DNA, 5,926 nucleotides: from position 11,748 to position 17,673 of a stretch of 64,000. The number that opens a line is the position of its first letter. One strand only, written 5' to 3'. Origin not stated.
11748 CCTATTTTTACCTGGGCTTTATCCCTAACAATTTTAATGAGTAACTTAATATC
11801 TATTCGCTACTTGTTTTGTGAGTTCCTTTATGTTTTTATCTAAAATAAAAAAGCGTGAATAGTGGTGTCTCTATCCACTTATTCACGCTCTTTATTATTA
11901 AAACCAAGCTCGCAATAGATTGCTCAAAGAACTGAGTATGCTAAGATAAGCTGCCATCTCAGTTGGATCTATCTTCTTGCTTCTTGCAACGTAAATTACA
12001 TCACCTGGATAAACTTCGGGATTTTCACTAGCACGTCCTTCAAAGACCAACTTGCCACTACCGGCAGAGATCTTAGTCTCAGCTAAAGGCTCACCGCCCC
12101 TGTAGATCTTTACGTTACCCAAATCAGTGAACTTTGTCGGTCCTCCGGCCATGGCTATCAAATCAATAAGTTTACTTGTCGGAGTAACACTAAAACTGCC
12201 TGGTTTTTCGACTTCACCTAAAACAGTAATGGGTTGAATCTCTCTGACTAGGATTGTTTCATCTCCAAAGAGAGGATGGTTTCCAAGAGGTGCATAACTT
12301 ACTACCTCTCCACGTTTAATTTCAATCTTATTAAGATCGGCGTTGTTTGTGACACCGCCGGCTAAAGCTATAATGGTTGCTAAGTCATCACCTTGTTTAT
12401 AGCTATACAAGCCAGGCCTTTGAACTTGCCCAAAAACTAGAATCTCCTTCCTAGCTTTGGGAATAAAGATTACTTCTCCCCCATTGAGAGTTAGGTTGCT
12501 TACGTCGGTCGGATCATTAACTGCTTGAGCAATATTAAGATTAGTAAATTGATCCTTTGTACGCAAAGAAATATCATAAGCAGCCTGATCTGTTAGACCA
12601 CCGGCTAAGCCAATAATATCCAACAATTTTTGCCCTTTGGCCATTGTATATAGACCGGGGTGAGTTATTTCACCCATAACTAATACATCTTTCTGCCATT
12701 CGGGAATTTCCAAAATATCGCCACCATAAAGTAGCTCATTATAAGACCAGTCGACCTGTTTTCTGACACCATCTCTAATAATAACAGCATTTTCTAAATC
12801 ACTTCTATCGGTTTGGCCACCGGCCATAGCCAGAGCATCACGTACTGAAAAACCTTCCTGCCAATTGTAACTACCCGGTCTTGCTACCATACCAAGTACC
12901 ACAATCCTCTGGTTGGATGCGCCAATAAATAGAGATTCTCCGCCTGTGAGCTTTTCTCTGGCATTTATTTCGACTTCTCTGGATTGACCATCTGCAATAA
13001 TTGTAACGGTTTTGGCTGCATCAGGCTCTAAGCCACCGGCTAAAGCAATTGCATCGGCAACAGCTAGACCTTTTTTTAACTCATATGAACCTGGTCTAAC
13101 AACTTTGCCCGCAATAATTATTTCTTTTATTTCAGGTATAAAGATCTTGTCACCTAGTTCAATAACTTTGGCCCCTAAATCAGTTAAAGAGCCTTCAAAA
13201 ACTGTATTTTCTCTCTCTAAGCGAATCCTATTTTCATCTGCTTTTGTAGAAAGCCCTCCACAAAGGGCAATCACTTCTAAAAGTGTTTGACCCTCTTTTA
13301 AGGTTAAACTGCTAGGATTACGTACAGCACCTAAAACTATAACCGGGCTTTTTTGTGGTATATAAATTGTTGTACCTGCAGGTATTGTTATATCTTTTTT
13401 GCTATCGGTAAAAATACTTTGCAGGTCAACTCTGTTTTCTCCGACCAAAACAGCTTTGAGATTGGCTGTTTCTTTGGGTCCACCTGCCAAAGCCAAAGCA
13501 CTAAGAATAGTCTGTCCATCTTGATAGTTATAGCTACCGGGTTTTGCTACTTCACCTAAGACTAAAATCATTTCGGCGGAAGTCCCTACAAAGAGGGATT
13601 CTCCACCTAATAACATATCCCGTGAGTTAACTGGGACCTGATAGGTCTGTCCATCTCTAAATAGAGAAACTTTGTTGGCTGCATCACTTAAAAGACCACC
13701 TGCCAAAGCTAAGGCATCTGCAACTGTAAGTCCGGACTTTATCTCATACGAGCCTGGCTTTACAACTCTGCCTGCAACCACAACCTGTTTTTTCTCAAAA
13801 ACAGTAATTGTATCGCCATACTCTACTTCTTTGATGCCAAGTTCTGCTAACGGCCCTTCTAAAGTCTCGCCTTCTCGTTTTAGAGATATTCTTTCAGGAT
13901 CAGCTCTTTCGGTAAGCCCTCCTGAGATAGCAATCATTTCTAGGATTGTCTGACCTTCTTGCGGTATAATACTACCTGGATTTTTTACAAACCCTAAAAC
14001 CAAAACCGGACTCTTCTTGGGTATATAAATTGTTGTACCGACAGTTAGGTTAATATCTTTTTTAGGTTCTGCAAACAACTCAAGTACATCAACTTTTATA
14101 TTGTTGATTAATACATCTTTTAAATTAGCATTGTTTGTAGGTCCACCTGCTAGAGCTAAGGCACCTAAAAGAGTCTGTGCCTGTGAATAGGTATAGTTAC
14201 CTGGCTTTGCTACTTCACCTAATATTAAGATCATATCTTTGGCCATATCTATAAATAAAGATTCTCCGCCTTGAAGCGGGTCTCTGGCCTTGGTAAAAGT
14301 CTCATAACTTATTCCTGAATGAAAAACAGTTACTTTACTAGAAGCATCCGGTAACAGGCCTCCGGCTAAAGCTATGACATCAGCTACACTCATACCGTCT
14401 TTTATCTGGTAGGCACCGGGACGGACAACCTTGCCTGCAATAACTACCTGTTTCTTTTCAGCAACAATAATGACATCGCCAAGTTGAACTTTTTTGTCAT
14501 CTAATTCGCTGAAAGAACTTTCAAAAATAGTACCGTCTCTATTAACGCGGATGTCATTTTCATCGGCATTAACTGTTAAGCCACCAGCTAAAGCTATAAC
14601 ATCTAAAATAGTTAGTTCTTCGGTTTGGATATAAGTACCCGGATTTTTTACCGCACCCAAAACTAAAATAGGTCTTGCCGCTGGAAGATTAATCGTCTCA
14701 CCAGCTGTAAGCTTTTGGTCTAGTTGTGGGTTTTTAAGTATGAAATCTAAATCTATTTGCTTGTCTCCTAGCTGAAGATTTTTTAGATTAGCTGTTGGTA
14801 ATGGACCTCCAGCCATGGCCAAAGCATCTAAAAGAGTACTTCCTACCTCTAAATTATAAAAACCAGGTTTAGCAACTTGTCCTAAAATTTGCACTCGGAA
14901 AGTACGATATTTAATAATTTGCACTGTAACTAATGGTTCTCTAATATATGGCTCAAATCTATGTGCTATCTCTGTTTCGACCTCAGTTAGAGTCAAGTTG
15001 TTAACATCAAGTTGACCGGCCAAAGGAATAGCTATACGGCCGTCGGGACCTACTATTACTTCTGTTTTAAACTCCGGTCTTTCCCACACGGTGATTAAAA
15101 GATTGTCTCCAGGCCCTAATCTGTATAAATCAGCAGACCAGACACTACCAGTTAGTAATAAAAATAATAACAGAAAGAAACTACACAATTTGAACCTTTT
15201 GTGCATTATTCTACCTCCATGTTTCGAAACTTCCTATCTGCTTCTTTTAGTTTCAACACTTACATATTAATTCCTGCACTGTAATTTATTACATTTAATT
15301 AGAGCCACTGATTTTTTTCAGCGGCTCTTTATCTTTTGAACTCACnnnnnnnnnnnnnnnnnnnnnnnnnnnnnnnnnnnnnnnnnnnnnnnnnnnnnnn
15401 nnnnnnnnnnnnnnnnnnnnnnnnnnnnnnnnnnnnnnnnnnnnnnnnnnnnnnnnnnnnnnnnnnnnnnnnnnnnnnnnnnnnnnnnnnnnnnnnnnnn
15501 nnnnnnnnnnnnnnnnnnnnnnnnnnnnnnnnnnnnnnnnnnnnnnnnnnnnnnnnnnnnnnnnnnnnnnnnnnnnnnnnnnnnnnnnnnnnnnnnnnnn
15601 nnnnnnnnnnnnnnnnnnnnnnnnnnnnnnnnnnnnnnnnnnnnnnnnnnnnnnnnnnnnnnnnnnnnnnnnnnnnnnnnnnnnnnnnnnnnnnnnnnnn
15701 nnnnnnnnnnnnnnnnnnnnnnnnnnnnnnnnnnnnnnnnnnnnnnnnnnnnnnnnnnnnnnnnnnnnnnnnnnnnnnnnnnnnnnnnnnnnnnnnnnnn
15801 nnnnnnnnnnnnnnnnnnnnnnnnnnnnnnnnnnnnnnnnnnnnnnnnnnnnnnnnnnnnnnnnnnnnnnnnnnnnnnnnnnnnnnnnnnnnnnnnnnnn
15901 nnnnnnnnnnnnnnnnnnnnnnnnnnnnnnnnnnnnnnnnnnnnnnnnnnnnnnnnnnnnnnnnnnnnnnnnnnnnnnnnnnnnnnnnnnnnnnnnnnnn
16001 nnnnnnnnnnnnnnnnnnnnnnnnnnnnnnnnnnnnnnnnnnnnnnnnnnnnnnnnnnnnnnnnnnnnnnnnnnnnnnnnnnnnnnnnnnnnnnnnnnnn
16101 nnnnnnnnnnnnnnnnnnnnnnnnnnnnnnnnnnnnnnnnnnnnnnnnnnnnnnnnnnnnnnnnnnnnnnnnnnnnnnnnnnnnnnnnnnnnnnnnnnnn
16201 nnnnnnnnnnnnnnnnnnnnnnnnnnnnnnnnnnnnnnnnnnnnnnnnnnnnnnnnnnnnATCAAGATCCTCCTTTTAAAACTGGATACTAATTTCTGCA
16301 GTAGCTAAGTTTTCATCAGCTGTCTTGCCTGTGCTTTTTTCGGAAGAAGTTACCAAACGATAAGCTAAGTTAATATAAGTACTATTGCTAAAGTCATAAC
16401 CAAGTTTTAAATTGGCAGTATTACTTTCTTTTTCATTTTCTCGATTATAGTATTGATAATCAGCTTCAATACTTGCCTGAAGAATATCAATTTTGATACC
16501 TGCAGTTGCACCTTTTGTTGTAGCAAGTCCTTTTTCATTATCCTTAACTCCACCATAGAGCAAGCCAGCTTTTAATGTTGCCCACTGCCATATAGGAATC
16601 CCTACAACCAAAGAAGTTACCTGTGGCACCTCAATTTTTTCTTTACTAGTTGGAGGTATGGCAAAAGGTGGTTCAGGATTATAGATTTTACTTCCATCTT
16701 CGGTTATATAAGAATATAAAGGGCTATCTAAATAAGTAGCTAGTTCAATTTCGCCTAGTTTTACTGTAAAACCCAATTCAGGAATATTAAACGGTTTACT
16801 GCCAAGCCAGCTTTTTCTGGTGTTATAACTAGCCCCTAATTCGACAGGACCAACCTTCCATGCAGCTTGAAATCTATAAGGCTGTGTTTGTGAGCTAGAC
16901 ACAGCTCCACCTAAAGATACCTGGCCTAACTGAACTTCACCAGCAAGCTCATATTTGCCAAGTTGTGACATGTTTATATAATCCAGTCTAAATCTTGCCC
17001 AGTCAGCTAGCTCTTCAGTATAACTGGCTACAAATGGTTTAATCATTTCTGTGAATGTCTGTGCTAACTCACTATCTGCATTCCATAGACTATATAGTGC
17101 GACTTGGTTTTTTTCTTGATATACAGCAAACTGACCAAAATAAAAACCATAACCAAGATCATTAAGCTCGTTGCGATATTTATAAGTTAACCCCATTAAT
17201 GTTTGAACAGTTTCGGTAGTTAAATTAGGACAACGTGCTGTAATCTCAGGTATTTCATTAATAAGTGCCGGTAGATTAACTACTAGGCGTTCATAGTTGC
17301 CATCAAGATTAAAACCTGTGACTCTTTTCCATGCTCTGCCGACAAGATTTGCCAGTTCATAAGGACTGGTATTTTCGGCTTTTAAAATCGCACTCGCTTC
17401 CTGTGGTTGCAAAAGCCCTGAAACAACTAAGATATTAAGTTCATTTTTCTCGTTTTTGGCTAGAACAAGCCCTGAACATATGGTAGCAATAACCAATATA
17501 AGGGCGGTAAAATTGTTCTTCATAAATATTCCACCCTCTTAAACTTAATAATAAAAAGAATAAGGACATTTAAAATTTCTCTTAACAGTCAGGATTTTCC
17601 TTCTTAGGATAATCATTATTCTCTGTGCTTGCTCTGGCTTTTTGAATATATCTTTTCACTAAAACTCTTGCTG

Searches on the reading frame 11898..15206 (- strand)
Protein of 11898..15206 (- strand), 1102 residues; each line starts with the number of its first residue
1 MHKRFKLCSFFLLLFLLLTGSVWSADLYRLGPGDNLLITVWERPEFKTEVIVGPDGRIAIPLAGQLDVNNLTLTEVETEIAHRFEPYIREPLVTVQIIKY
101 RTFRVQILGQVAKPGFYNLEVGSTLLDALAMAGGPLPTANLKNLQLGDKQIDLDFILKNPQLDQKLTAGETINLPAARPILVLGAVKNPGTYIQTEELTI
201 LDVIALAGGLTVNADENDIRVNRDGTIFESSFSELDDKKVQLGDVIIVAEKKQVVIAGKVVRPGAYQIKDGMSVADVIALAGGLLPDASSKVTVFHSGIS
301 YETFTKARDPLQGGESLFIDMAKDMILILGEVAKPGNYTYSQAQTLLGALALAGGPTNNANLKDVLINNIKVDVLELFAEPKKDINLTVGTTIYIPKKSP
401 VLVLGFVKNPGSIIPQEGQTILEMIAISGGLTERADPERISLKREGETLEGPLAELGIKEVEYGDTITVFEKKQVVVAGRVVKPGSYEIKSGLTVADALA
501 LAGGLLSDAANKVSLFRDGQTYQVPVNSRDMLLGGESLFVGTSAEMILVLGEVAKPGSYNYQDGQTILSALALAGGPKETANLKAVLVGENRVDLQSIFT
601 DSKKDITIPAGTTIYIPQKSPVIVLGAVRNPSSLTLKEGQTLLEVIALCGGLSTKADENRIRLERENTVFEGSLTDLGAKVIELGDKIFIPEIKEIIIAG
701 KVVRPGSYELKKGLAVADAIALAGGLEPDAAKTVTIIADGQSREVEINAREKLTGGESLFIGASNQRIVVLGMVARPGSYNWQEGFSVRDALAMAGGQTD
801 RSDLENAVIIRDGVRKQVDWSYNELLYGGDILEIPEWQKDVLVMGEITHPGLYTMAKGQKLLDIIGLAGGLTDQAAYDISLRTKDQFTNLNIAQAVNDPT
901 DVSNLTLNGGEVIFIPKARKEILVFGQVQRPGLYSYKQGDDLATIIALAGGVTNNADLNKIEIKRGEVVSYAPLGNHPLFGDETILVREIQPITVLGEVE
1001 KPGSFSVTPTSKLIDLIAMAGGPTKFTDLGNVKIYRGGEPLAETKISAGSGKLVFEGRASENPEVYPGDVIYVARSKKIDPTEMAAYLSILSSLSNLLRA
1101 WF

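Call 17: search_protein_families(library=pfam, proteins=[window:11898-15206:-], max_evalue=0.001)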
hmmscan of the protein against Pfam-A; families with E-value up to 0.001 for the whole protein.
window:11898-15206:- (1102 aa): 5 families
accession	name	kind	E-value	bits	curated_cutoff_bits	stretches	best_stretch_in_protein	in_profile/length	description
PF10531.15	SLBB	-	3.4e-138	449.9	27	13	993-1040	2-50/55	SLBB domain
PF22461.2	SLBB_2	-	2.5e-100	329.1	27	12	473-528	1-59/79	SLBB domain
PF02563.21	Poly_export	-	1.4e-22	80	28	1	27-97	6-76/77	Polysaccharide biosynthesis/export protein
PF00122.25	E1-E2_ATPase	-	0.00037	20.5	28.1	0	220-268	8-50/181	E1-E2 ATPase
PF02618.21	YceG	-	0.00088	19.3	32.4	0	249-286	32-65/275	YceG-like family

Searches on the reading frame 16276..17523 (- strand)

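Call 17: search_protein_families(library=pfam, proteins=[window:16276-17523:-], max_evalue=0.001)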
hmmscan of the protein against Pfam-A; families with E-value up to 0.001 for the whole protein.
window:16276-17523:- (415 aa): 1 family
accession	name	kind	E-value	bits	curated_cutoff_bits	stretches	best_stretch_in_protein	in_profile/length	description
PF13609.12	Porin_4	-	2.4e-06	28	27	1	315-393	226-307/310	Gram-negative porin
